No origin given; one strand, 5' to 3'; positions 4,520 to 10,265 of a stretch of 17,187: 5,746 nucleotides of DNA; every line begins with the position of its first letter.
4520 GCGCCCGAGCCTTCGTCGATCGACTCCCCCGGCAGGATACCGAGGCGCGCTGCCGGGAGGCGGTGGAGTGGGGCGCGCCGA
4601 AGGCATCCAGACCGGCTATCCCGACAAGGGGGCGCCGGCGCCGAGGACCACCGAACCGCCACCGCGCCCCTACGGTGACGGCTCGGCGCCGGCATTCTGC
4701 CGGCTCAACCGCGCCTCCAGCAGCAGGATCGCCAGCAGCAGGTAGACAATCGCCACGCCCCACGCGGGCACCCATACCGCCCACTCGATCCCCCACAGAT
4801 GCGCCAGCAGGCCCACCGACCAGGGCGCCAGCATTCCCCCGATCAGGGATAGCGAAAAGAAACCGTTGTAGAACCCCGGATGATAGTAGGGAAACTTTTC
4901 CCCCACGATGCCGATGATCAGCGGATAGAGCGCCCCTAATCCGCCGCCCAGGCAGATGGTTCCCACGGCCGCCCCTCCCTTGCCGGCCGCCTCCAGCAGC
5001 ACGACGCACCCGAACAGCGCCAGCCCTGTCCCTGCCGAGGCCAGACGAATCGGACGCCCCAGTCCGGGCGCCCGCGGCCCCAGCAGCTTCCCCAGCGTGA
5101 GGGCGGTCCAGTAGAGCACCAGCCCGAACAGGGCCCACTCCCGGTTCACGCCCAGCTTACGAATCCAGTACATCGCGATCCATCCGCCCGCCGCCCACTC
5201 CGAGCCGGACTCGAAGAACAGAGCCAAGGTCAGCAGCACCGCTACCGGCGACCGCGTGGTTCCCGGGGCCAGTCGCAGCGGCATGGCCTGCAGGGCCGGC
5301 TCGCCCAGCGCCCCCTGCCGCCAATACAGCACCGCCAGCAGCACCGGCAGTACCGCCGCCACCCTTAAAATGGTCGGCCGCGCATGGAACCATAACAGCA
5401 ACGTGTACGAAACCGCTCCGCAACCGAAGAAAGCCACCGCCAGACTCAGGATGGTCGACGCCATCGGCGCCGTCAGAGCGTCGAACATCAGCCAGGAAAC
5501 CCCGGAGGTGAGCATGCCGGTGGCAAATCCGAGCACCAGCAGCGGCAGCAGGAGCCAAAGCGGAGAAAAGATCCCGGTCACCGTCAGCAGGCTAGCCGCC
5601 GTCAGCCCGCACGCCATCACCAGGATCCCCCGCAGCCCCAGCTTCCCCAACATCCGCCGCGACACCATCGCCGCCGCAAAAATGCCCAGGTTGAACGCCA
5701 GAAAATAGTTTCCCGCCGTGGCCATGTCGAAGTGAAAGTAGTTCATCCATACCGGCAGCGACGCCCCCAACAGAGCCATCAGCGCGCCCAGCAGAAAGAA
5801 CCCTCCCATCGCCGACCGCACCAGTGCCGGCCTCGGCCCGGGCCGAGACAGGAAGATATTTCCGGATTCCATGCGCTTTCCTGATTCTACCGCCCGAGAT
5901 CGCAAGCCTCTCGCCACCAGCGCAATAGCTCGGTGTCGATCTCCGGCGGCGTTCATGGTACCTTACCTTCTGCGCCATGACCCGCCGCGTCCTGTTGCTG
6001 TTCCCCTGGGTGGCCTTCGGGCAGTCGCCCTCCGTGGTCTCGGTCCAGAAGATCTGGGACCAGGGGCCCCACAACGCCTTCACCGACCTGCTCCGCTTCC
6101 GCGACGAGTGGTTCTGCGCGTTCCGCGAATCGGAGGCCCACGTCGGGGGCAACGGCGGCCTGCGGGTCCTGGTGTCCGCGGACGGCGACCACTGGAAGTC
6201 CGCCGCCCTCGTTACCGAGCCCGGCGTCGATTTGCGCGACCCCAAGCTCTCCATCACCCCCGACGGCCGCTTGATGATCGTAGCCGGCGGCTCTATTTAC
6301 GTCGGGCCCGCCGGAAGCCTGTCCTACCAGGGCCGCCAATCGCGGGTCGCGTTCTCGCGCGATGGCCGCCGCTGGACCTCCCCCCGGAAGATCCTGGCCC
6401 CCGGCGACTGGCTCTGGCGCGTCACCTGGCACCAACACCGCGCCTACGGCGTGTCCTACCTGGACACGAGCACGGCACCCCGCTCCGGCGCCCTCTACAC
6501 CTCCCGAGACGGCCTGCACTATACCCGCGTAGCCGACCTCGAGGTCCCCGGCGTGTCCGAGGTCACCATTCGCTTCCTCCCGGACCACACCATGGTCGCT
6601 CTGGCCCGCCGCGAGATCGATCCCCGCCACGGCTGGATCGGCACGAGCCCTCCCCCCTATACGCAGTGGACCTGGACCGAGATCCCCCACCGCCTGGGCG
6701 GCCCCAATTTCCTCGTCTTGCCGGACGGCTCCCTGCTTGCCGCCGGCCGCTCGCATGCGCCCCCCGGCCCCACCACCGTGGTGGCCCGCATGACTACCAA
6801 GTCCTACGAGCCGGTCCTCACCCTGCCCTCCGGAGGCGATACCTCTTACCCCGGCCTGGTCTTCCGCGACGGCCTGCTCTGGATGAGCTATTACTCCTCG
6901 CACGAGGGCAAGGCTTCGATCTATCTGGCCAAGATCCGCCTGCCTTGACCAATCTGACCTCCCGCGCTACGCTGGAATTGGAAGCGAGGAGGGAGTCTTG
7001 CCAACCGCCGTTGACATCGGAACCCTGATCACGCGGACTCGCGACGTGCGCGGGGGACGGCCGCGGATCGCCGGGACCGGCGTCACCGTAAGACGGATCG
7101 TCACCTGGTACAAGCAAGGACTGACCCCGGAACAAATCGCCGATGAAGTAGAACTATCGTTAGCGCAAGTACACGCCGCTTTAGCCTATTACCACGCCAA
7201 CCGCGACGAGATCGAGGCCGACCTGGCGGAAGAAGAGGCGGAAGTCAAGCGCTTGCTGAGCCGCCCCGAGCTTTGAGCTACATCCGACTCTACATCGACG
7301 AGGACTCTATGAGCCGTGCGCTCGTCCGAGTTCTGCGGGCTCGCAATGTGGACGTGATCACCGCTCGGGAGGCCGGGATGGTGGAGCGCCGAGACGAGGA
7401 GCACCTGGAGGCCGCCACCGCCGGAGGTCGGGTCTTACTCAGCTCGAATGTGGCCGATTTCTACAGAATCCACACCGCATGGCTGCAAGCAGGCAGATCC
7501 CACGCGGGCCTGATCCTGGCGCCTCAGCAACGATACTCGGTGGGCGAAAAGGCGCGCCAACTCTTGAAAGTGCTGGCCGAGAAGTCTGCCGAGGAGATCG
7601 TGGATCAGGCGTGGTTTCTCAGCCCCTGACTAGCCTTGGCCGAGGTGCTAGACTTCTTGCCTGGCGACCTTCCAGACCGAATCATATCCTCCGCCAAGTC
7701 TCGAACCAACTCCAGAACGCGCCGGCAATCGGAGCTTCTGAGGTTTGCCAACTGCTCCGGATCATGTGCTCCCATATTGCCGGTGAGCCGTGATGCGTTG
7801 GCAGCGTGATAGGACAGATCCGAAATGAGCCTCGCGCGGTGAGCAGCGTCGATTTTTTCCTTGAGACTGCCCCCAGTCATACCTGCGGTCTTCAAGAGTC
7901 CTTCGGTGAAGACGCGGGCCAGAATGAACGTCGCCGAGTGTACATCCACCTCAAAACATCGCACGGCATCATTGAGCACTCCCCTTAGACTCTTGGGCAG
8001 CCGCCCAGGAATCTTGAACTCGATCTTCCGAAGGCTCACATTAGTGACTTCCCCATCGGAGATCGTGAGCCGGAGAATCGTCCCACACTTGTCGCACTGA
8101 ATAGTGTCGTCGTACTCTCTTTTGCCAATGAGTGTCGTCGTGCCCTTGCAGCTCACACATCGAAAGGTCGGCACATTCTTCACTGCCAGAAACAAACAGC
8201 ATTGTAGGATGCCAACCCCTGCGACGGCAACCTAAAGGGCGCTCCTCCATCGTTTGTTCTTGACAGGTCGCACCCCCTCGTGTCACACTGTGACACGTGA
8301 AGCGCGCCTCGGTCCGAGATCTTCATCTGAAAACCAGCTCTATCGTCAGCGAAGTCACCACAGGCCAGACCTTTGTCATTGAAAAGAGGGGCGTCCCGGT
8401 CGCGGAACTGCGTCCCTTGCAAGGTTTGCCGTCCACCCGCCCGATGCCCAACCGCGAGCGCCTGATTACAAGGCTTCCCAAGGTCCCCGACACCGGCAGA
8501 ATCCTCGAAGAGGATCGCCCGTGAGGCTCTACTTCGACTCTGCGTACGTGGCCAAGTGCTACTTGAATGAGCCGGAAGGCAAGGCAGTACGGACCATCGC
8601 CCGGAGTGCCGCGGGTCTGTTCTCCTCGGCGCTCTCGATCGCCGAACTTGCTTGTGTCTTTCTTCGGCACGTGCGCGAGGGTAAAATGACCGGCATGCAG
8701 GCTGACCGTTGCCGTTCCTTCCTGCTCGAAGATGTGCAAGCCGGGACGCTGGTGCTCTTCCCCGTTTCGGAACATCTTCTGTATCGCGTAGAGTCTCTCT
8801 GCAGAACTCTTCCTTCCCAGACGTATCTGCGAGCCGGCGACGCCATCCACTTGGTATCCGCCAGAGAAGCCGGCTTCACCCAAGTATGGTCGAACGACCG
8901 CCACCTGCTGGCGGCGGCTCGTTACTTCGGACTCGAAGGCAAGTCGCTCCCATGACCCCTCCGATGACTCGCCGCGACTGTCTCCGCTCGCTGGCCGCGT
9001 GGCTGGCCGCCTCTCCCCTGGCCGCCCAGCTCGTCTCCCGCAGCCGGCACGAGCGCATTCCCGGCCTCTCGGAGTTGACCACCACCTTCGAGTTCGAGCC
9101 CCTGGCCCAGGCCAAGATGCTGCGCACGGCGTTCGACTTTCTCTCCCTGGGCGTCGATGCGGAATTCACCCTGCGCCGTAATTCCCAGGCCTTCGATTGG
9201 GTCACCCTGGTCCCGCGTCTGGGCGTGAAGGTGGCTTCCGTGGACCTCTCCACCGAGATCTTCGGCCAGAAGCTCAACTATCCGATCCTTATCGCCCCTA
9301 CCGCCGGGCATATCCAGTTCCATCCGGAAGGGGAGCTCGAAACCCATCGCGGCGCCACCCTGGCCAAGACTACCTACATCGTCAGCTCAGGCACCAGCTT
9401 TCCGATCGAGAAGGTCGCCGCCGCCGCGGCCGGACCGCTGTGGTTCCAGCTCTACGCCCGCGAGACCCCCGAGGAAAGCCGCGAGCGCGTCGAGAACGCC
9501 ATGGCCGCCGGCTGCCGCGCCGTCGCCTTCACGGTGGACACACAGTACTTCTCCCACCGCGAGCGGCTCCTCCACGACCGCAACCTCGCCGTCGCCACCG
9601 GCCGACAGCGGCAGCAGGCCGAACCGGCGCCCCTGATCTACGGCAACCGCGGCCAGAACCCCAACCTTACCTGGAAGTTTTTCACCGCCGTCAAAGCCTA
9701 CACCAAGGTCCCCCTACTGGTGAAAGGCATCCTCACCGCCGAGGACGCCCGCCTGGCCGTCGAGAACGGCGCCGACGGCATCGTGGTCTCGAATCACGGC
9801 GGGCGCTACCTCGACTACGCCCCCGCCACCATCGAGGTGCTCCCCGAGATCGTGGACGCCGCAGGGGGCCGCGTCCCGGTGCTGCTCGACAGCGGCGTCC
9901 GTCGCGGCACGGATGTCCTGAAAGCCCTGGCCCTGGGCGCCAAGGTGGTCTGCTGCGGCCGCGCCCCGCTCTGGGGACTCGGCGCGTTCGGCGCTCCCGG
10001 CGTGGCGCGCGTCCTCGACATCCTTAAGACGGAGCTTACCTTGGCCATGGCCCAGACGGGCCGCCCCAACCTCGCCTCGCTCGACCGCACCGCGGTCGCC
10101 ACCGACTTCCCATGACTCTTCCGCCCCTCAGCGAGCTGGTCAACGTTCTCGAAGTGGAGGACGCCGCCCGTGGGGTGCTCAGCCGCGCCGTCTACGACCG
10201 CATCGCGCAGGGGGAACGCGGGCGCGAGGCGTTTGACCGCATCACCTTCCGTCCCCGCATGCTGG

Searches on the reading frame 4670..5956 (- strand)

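Call 38: search_protein_families(library=pfam, proteins=[window:4670-5956:-], max_evalue=0.001)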
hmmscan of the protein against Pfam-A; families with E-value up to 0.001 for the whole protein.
window:4670-5956:- (428 aa): 1 family
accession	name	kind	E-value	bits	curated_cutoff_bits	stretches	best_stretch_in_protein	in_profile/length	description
PF07690.21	MFS_1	-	3.1e-09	36.7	33.4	1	51-369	3-337/347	Major Facilitator Superfamily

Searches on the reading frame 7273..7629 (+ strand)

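Call 38: search_protein_families(library=pfam, proteins=[window:7273-7629:+], max_evalue=0.001)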
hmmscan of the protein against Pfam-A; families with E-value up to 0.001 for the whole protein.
window:7273-7629:+ (118 aa): 1 family
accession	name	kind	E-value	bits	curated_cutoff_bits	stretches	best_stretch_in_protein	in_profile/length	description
PF18480.7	DUF5615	-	4.7e-12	46.2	23.8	1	5-116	2-107/110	Domain of unknown function (DUF5615)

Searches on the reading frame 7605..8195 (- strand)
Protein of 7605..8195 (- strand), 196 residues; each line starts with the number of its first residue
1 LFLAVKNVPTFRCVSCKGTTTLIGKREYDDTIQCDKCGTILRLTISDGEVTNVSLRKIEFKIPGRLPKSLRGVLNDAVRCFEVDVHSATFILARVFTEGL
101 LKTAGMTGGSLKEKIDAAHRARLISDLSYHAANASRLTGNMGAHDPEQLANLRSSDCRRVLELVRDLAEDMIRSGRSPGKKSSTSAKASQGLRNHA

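Call 38: search_protein_families(library=pfam, proteins=[window:7605-8195:-], max_evalue=0.001)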
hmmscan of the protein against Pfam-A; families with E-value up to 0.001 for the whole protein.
window:7605-8195:- (196 aa): 1 family
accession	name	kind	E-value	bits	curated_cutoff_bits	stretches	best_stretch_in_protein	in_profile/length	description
PF13643.11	DUF4145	-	9.3e-09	35.7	23.1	1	76-164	2-87/88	Domain of unknown function (DUF4145)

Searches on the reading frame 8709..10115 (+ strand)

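Call 5: search_protein_families(library=pfam, proteins=[window:8709-10115:+], max_evalue=0.01)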
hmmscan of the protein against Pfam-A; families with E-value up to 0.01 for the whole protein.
window:8709-10115:+ (468 aa): 5 families
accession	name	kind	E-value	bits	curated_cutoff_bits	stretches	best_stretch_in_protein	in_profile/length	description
PF01070.24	FMN_dh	-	4e-109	365.3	24.9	1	133-464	1-349/350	FMN-dependent dehydrogenase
PF03060.21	NMO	-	1.5e-05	25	28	1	337-419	139-224/331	Nitronate monooxygenase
PF05690.20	ThiG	-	5.3e-05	23.1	23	0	377-415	166-202/247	Thiazole biosynthesis protein ThiG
PF00478.31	IMPDH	-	0.0006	19.4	25.6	1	385-418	204-237/345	IMP dehydrogenase / GMP reductase domain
PF01645.23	Glu_synthase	-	0.0064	16.1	20.4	0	387-425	274-312/369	Conserved region in glutamate synthase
